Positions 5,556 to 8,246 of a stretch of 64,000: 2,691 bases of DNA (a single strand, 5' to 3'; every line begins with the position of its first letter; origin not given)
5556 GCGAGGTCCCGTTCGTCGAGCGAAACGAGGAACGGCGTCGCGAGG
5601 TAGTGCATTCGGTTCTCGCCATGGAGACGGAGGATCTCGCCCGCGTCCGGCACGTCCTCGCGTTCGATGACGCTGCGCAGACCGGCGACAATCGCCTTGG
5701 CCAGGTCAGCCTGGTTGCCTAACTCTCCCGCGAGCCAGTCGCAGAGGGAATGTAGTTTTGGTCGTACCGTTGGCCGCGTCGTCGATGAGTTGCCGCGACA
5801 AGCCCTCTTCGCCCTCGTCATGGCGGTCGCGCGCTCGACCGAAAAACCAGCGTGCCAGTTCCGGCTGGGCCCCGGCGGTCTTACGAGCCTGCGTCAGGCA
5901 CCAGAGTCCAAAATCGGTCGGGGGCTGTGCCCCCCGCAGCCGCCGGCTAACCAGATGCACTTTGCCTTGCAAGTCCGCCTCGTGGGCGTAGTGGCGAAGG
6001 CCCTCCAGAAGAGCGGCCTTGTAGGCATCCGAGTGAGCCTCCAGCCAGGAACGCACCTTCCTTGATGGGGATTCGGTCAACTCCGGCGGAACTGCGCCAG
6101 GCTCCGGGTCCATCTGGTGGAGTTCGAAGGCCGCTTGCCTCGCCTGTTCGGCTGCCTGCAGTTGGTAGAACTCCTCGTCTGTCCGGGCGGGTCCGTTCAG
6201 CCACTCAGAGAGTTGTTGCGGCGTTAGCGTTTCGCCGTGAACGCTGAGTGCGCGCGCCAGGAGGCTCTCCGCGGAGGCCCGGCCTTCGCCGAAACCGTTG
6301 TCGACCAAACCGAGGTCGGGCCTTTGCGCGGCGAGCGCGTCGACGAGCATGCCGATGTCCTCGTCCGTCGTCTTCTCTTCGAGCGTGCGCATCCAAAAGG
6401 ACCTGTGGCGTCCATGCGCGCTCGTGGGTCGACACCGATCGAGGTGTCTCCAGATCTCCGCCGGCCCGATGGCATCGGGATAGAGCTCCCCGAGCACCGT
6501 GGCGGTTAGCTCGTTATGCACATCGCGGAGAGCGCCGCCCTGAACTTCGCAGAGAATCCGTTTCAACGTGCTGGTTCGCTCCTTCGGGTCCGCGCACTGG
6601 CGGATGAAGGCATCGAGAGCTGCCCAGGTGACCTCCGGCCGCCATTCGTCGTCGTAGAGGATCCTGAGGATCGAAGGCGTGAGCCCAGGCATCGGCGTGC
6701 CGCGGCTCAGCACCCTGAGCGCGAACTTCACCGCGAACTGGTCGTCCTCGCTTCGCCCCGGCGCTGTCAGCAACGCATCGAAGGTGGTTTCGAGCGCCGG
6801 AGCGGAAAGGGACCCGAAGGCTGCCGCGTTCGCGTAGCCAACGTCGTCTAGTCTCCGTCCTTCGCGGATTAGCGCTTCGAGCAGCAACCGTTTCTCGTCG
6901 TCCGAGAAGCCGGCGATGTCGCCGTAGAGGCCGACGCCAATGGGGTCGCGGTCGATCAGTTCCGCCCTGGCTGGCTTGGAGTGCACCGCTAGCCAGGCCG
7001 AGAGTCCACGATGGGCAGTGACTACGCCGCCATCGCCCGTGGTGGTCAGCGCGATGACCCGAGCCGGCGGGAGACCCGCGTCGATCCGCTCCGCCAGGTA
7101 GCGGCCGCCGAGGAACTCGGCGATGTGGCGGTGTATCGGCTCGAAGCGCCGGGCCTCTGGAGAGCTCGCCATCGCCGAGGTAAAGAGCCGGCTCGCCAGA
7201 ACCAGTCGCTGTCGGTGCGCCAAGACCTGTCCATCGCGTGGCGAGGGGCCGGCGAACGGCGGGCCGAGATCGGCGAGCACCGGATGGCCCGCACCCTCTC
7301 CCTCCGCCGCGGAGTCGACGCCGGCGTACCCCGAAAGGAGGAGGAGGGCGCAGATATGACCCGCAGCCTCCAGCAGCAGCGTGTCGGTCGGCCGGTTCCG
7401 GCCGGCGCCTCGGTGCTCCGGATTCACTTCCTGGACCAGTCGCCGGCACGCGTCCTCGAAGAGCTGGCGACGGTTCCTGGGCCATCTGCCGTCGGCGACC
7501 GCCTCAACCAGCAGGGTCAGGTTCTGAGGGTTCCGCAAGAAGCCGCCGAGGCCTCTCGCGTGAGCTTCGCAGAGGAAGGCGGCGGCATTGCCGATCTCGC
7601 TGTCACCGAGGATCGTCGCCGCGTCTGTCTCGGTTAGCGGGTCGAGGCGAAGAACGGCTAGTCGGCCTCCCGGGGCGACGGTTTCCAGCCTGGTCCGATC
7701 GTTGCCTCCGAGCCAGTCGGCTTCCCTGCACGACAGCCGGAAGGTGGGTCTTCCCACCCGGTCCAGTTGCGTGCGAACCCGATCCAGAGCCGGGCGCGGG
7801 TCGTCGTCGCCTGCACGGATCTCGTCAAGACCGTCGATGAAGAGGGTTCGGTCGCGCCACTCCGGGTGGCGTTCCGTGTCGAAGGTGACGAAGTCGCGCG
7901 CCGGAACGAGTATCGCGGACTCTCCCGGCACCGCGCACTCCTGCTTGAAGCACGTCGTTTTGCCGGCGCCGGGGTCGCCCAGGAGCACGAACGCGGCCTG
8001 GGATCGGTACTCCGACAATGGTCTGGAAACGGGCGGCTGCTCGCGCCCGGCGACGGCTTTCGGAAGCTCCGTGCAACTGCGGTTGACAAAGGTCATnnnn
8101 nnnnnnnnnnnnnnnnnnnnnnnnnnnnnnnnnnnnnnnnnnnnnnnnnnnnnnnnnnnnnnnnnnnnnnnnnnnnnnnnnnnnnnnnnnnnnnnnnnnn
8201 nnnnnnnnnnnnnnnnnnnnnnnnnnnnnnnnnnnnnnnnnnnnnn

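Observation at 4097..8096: NACHT/STAND NTPase joined to a far-C-terminal PD-(D/E)xK-like nuclease motif: candidate defence system with inverted domain order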

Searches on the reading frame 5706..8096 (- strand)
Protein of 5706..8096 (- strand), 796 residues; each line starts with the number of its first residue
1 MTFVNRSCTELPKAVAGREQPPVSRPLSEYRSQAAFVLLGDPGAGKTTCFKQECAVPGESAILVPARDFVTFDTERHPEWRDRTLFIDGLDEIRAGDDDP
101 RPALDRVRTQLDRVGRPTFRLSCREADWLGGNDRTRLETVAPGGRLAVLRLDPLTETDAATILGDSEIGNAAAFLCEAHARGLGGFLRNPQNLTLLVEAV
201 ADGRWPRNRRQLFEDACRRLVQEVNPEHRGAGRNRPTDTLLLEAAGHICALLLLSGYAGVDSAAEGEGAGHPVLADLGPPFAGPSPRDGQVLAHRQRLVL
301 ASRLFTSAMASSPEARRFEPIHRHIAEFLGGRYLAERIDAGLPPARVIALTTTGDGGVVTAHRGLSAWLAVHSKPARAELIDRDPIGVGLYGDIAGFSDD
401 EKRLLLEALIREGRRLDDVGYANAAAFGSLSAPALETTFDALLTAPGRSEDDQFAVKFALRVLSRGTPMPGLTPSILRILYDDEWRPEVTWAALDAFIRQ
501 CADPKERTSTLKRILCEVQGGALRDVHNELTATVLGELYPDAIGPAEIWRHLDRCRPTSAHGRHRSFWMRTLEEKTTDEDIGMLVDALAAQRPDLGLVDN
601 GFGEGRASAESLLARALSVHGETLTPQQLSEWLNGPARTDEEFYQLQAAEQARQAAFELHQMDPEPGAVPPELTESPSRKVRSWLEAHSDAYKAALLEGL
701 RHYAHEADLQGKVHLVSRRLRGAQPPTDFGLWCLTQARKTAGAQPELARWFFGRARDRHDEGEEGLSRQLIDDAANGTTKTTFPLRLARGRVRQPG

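Call 4: search_protein_families(library=pfam, proteins=[window:5706-8096:-], max_evalue=0.1)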
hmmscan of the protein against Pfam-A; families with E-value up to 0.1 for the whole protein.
window:5706-8096:- (796 aa): 1 family
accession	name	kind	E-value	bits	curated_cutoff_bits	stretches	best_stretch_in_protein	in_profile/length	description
PF24426.1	HTH_NDX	-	0.033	14.6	27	1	612-634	28-50/65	NDX Homeobox-like domain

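Call 5: search_protein_families(library=padloc, proteins=[window:5706-8096:-], max_evalue=0.1)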
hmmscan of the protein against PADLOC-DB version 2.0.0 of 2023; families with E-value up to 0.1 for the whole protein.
window:5706-8096:- (796 aa): 0 families

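Call 6: search_protein_families(library=ncbifam, proteins=[window:5706-8096:-], max_evalue=0.1)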
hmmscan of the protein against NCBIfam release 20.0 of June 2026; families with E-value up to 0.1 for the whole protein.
window:5706-8096:- (796 aa): 2 families
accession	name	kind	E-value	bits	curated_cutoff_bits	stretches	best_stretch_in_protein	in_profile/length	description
NF058535.1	antiphage_EruA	equivalog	1.4e-128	431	1000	1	26-771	17-701/1318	NACHT domain-containing antiphage protein EruA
NF058534.1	antiphage_HyoA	equivalog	7e-19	67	1200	2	322-602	361-637/1430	NACHT domain-containing antiphage protein HyoA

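Call 28: find_homologous_proteins(query=window:5706-8096:-, max_evalue=0.00001)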
Query window:5706-8096:- (796 aa): 2909 proteins with E <= 0.00001 among 8000 candidates; the best 120 are listed.
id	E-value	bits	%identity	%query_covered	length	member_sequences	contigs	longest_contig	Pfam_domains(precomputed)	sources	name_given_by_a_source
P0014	1.3e-283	961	60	97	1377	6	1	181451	-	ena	-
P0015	3.1e-282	957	61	97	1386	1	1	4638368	PF28130.1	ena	-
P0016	6.9e-277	939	59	97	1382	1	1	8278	PF28130.1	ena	-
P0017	4.5e-272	923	57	97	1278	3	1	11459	-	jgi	-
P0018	4.9e-267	906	56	98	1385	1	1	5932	PF28130.1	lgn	-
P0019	2.7e-257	874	57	97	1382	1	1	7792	-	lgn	-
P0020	5.0e-255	867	57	97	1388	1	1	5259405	PF28130.1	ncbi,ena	-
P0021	6.4e-255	866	65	61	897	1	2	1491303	-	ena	-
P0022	3.8e-253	861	54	97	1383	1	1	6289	PF28130.1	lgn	-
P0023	6.0e-250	850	55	97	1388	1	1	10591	PF28130.1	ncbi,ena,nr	ncbi:MAG: hypothetical protein OXU63_06600 [Acidobacteriota bacterium]|nr:hypothetical protein [Acid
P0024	1.2e-249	849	55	97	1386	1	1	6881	PF28130.1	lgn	-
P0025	1.6e-245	835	53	97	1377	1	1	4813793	PF28130.1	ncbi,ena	-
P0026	1.0e-242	826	54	97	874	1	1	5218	-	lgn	-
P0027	1.3e-242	826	54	95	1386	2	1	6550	-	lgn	-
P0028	7.6e-242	823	52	100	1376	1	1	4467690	-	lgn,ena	-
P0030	3.9e-240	818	52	100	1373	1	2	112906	PF28130.1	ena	-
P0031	7.5e-239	813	52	100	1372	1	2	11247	PF28130.1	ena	-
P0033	6.2e-238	810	53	97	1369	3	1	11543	PF28130.1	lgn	-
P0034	1.1e-237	809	51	97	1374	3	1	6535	PF28130.1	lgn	-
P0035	4.2e-237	807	52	97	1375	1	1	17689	PF28130.1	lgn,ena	-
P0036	2.0e-236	805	53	97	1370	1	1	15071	PF28130.1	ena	-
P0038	4.0e-231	788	51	97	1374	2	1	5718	PF28130.1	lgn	-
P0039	1.8e-229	782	50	100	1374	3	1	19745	PF28130.1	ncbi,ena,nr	ncbi:MAG: hypothetical protein F4Z19_13860 [Holophagales bacterium]|nr:hypothetical protein [Holopha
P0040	1.6e-226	772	52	97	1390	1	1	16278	PF28130.1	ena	-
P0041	2.0e-219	749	51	97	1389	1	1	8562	PF28130.1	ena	-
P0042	5.1e-218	744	52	90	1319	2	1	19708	PF28130.1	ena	-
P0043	1.7e-215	736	50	97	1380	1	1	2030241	PF28130.1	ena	-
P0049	2.2e-195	670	46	97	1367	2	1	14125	PF28130.1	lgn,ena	-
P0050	1.1e-192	661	46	97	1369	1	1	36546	PF28130.1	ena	-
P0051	2.1e-192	660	47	97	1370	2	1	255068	PF28130.1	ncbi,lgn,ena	-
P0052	7.8e-191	654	47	94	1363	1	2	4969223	PF28130.1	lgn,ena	-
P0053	6.8e-189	648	46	97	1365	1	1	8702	PF28130.1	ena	-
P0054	1.4e-185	637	47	97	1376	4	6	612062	PF28130.1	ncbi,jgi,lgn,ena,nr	ncbi:MAG: hypothetical protein F4Z28_10875 [Gammaproteobacteria bacterium]|nr:hypothetical protein [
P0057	9.9e-178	611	43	98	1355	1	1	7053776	PF28130.1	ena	-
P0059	2.5e-177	610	42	98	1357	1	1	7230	PF28130.1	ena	-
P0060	2.7e-177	610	43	99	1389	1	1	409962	PF28130.1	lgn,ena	-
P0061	3.4e-177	609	43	99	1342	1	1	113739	PF28130.1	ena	-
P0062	1.3e-176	607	43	97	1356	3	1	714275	PF28130.1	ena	-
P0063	2.9e-176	606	45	97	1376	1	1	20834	PF28130.1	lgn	-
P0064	3.0e-176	606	43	99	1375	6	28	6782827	PF28130.1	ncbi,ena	-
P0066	8.2e-176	605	42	97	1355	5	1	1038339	PF28130.1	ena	-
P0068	2.2e-175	603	42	97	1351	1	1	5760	PF28130.1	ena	-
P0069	4.4e-175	602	42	97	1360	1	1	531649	PF28130.1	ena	-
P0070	1.2e-174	601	42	99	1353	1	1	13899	PF28130.1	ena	-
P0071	2.3e-174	600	43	97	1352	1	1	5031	PF28130.1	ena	-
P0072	2.3e-174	600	44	95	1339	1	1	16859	PF28130.1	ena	-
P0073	7.2e-174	598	43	97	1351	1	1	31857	PF28130.1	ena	-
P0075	6.1e-173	595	42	97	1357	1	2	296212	PF28130.1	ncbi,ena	-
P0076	6.5e-173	595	45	94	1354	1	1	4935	PF28130.1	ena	-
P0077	1.4e-172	594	45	97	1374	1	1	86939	PF28130.1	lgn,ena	-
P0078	2.1e-172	594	42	98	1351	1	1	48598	PF28130.1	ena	-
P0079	3.3e-172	593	42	97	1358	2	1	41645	PF28130.1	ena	-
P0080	3.3e-172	593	43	97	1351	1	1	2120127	PF28130.1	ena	-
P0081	3.6e-172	593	42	98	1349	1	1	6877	PF28130.1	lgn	-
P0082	6.1e-172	592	44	97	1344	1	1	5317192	PF28130.1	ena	-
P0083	7.5e-172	592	42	97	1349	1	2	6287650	PF28130.1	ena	-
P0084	1.0e-171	591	43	97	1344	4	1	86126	PF28130.1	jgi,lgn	-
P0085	2.4e-171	590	41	99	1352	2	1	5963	PF28130.1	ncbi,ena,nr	ncbi:MAG: hypothetical protein OXH63_02325 [Gemmatimonadetes bacterium]|nr:hypothetical protein [Gem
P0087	1.4e-170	587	42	100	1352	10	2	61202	PF28130.1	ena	-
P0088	1.9e-170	587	41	98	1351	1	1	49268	PF28130.1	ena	-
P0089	1.9e-170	587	42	99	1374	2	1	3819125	PF28130.1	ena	-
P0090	2.0e-170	587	42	97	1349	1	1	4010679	PF28130.1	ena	-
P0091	3.6e-170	586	42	97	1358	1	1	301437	PF28130.1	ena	-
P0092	4.2e-170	586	42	97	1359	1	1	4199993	PF28130.1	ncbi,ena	-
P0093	4.3e-170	586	43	97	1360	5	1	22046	PF28130.1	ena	-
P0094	4.5e-170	586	43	97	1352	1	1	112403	PF28130.1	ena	-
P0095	7.8e-170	585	41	98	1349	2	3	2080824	PF28130.1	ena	-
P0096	1.6e-169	584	42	97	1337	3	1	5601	PF28130.1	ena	-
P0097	1.9e-169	584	42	98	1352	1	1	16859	PF28130.1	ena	-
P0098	2.0e-169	584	42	97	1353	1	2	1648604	PF28130.1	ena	-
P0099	2.4e-169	583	41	97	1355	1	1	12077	PF28130.1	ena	-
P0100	2.9e-169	583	41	98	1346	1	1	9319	PF28130.1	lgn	-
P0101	6.1e-169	582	41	97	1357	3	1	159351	PF28130.1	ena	-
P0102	6.5e-169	582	42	98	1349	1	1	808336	PF28130.1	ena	-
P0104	7.5e-169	582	43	98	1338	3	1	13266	PF28130.1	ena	-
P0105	9.2e-169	581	41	99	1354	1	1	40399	PF28130.1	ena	-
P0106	9.3e-169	581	41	97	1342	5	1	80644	PF28130.1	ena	-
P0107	1.4e-168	581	42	97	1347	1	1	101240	PF28130.1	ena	-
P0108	1.6e-168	581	42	97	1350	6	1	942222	PF28130.1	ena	-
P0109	1.6e-168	581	42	97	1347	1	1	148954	PF28130.1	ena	-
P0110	1.7e-168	581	42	97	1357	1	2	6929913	PF28130.1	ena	-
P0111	2.0e-168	580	44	100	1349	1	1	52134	PF28130.1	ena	-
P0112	2.5e-168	580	43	97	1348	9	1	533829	PF28130.1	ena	-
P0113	2.6e-168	580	41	99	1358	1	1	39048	PF28130.1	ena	-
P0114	2.7e-168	580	42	98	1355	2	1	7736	PF28130.1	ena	-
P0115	3.6e-168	579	42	97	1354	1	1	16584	PF28130.1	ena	-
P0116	3.8e-168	579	41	97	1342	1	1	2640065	PF28130.1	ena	-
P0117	3.9e-168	579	42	99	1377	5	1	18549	PF28130.1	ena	-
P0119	5.2e-168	579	42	97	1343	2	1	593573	PF28130.1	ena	-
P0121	7.7e-168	578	42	99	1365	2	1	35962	PF28130.1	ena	-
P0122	1.1e-167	578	41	97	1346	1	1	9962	PF28130.1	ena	-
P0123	1.2e-167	578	42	98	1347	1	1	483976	PF28130.1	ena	-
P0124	1.2e-167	578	41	97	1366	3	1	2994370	PF28130.1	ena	-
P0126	2.1e-167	577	41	97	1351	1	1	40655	PF28130.1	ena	-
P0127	2.1e-167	577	41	97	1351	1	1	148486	PF28130.1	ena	-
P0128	2.2e-167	577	40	99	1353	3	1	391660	PF28130.1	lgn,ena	-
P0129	3.4e-167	576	40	98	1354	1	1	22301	PF28130.1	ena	-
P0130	3.8e-167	576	41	97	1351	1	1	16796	PF28130.1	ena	-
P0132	6.5e-167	575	42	97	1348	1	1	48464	PF28130.1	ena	-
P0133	7.7e-167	575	42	98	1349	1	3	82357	PF28130.1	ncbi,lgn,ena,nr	ncbi:MAG: hypothetical protein OXI72_11535 [Gemmatimonadota bacterium]|nr:hypothetical protein [Gemm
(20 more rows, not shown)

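Call 31: find_encoding_contigs(protein=P0015, flank=10000, max_places=2)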
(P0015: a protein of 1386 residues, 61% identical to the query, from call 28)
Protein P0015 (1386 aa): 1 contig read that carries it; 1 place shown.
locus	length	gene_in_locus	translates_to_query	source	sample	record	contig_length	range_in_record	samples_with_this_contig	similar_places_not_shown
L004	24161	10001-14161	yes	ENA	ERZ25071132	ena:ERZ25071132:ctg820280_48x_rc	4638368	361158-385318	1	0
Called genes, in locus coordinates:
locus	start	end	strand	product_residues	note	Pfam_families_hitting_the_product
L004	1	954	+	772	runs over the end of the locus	PF07992:Pyr_redox_2, PF00070:Pyr_redox (weak), PF00586:AIRS, PF02769:AIRS_C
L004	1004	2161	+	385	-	PF04055:Radical_SAM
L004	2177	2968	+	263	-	PF00163:Ribosomal_S4, PF01479:S4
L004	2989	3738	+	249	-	PF13620:CarboxypepD_reg (weak)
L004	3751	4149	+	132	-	PF11731:Cdd1 (faint), PF14520:HHH_5 (weak), PF10391:DNA_pol_lambd_f (faint), PF14229:DUF4332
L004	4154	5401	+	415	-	PF01408:GFO_IDH_MocA, PF02894:GFO_IDH_MocA_C, PF22725:GFO_IDH_MocA_C3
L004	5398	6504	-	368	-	PF03712:Cu2_monoox_C (weak)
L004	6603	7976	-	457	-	PF13570:Beta-prop_ACSF4 (faint), PF13360:PQQ_2 (weak), PF01011:PQQ (faint), PF13360:PQQ_2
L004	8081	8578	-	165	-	PF02870:Methyltransf_1N, PF01035:DNA_binding_1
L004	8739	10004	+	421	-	PF13173:AAA_14, PF13635:DUF4143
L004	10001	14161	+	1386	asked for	PF28130:DUF8371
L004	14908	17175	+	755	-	PF13620:CarboxypepD_reg (weak)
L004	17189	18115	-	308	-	PF06029:AlkA_N, PF00730:HhH-GPD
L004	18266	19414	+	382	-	PF08240:ADH_N (faint)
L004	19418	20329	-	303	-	-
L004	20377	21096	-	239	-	-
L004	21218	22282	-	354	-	PF13528:Glyco_trans_1_3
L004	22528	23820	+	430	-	PF01370:Epimerase, PF16363:GDP_Man_Dehyd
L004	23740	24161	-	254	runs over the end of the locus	PF13468:Glyoxalase_3 (weak)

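Call 32: find_encoding_contigs(protein=P0014, flank=10000, max_places=2)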
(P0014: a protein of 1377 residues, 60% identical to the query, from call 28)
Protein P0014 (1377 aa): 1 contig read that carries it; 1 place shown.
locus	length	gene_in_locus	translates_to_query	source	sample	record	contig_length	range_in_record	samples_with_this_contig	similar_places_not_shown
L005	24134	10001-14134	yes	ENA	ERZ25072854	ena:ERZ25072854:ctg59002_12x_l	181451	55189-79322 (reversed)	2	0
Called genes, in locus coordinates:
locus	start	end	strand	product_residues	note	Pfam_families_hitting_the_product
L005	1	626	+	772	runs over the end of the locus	PF07992:Pyr_redox_2, PF00070:Pyr_redox (weak), PF00586:AIRS, PF02769:AIRS_C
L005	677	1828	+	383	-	PF04055:Radical_SAM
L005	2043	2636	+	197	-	PF00163:Ribosomal_S4, PF01479:S4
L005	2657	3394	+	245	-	PF13715:CarbopepD_reg_2 (faint), PF13620:CarboxypepD_reg (weak)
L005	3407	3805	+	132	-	PF10391:DNA_pol_lambd_f (faint), PF14520:HHH_5 (faint), PF14229:DUF4332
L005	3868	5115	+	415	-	PF01408:GFO_IDH_MocA, PF22725:GFO_IDH_MocA_C3, PF02894:GFO_IDH_MocA_C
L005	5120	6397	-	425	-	PF03712:Cu2_monoox_C (faint)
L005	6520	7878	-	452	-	PF13360:PQQ_2 (weak), PF13570:Beta-prop_ACSF4 (faint), PF01011:PQQ (faint), PF13360:PQQ_2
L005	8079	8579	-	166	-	PF02870:Methyltransf_1N, PF01035:DNA_binding_1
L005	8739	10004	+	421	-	PF01637:ATPase_2 (faint), PF13173:AAA_14, PF13635:DUF4143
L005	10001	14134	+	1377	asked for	-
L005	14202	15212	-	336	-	-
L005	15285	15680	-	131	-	PF00730:HhH-GPD (weak)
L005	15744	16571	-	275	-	PF06029:AlkA_N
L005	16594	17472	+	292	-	PF00107:ADH_zinc_N (weak)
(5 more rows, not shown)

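Call 33: find_encoding_contigs(protein=P0020, flank=10000, max_places=2)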
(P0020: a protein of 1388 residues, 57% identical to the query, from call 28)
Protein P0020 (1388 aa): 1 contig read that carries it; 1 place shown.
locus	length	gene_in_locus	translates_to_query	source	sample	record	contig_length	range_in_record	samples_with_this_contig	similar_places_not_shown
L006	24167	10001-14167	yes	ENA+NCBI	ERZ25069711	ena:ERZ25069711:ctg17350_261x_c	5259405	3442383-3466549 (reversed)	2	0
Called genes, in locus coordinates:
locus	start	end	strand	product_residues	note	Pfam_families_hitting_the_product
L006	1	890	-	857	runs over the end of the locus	-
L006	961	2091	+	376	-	PF04055:Radical_SAM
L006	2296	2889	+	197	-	PF00163:Ribosomal_S4, PF01479:S4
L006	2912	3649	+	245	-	PF13715:CarbopepD_reg_2 (faint), PF13620:CarboxypepD_reg (weak)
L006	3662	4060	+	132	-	PF11731:Cdd1 (faint), PF14520:HHH_5 (weak), PF10391:DNA_pol_lambd_f (faint), PF14229:DUF4332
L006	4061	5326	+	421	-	PF01408:GFO_IDH_MocA, PF22725:GFO_IDH_MocA_C3, PF02894:GFO_IDH_MocA_C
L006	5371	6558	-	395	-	-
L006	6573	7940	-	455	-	PF13360:PQQ_2, PF13570:Beta-prop_ACSF4 (faint), PF01011:PQQ (faint), PF13360:PQQ_2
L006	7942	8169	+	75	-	-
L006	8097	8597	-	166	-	PF02870:Methyltransf_1N, PF01035:DNA_binding_1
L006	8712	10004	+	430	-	PF13173:AAA_14, PF13635:DUF4143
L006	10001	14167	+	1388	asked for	PF28130:DUF8371 (weak)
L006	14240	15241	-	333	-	PF05685:Uma2 (weak)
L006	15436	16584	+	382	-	PF08240:ADH_N (faint), PF00107:ADH_zinc_N (weak)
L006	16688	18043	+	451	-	PF18862:ApeA_NTD1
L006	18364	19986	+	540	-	PF01555:N6_N4_Mtase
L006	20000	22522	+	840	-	PF00270:DEAD (faint), PF04851:ResIII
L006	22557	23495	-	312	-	PF13527:Acetyltransf_9 (weak)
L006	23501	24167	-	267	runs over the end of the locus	-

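Call 35: search_protein_families(library=ncbifam, proteins=[L004:8739-10004:+, P0015, L006:14240-15241:-, L006:16688-18043:+], max_evalue=0.01)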
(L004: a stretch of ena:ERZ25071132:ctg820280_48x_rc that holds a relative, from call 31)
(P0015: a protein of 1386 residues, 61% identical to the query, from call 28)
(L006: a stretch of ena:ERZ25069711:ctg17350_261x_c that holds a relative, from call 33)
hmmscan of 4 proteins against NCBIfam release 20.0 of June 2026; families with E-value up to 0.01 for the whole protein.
L004:8739-10004:+ (421 aa): 1 family
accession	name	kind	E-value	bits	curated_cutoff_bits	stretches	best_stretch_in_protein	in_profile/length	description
NF009154.0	PRK12497.3-3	equivalog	0.008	16.2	109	0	312-369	6-61/123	YraN family protein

P0015 (1386 aa): 2 families
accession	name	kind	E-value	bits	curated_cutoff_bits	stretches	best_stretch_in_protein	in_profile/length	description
NF058535.1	antiphage_EruA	equivalog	6e-249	829.7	1000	1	29-1384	20-1318/1318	NACHT domain-containing antiphage protein EruA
NF058534.1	antiphage_HyoA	equivalog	1.6e-46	158.6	1200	1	326-1385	361-1429/1430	NACHT domain-containing antiphage protein HyoA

L006:14240-15241:- (333 aa): 0 families

L006:16688-18043:+ (451 aa): 0 families

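Call 36: search_protein_families(library=padloc, proteins=[L004:8739-10004:+, P0015, L006:14240-15241:-, L006:16688-18043:+], max_evalue=0.01)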
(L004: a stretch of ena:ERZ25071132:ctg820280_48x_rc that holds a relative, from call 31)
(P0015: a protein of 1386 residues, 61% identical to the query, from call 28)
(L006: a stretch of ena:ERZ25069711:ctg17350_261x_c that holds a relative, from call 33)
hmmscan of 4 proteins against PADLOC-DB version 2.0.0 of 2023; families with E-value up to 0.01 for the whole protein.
L004:8739-10004:+ (421 aa): 7 families
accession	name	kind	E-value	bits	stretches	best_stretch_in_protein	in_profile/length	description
PDLC04791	PDC-S01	-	6e-147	487.4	1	1-417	1-394/395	-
PDLC04790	PDC-S01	-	1.7e-48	163.4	2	98-385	79-386/422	-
PDLC04789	PDC-S01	-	9.8e-33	111.7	2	98-394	74-365/375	-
PDLC04787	PDC-S01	-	2.8e-32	110.1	1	19-372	26-361/412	-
PDLC04788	PDC-S01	-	2.9e-16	57.4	1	172-383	177-396/448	-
PDLC04786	PDC-S01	-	5.5e-14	49.8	1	167-391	179-408/439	-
PDLC04792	PDC-S01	-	1.7e-10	38.1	2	314-378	332-394/452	-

P0015 (1386 aa): 0 families

L006:14240-15241:- (333 aa): 1 family
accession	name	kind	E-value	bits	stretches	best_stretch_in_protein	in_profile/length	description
PDLC04943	PDC-S17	-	7.6e-05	20.2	1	134-220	111-184/199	-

L006:16688-18043:+ (451 aa): 4 families
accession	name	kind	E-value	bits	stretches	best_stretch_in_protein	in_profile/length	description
PDLC05048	PDC-S58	-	6.2e-15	53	1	7-333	4-308/461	-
PDLC05046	PDC-S58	-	4.5e-09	33.5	1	11-333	9-300/452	-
PDLC01679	Cas13-ApeA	-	4.3e-06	24.7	1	345-426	105-185/187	Cas13-ApeA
PDLC01680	Cas13-ApeA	-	0.0045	14.9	0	345-420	100-174/175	Cas13-ApeA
